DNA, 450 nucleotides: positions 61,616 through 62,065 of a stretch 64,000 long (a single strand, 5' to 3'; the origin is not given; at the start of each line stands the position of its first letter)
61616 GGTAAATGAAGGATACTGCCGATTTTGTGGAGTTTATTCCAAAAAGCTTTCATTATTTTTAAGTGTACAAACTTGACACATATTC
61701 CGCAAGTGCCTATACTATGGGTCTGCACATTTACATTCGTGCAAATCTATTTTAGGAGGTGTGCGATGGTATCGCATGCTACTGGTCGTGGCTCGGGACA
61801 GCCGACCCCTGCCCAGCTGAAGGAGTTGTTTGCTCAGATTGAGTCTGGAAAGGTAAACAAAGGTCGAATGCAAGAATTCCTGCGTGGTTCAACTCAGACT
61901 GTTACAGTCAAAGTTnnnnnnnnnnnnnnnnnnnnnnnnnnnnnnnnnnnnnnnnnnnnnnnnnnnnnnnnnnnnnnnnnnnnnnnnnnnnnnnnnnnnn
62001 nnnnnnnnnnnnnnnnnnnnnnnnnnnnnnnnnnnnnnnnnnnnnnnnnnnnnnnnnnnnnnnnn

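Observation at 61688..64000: Complete diversity-generating retroelement with adenine-specific VR/TR divergence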

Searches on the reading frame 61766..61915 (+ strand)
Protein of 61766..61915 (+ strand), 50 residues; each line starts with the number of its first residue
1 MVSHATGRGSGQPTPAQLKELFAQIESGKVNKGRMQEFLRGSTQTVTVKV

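Call 87: find_homologous_proteins(query=window:61766-61903:+, max_evalue=0.01)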
Query seq(46 aa): no candidate shares three 5-residue words with the query. No homologue found.

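Call 94: search_protein_representatives(protein=window:61766-61915:+)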
Query: 50 residues. Proteins with E-value up to 0.001 (for the whole library): 124; up to 1e-10: 1; up to 1e-30: 0. The best 124 are listed.
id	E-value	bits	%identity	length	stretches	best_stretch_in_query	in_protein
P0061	2.9e-14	67.2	61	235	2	4-40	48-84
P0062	5.7e-09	50.9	71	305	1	3-43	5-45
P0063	9.5e-09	50.2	66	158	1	3-46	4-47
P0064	9.9e-09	50.1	68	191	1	3-42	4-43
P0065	2.0e-08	49.2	64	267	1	3-47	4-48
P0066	2.1e-08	49.1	64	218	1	3-47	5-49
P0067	2.5e-08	48.9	66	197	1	3-43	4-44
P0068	3.9e-08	48.3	68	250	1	3-43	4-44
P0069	4.2e-08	48.2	60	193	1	3-47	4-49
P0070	7.3e-08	47.5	62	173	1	3-44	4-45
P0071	9.0e-08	47.2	69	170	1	3-44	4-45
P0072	1.7e-07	46.3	68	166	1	3-42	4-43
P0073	1.9e-07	46.2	60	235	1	2-44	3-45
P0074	2.1e-07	46.1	71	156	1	4-42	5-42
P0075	2.1e-07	46.0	62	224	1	2-43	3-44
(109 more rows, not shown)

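Call 96: search_protein_families(library=pfam, alignment_id=A6, max_evalue=0.001)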
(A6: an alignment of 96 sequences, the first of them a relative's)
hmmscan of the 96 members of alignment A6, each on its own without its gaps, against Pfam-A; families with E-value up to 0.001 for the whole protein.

A. member 1, P0061 (235 aa): 0 families

B. families by the number of members that match (of 96 scanned): 4 families
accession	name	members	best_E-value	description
PF03118.21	RNA_pol_A_CTD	8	9e-22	Bacterial RNA polymerase, alpha chain C terminal domain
PF14520.12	HHH_5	2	0.00019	Helix-hairpin-helix domain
PF18959.5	DUF5701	1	1.4e-11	Family of unknown function (DUF5701)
PF03840.19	SecG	1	0.00016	Preprotein translocase SecG subunit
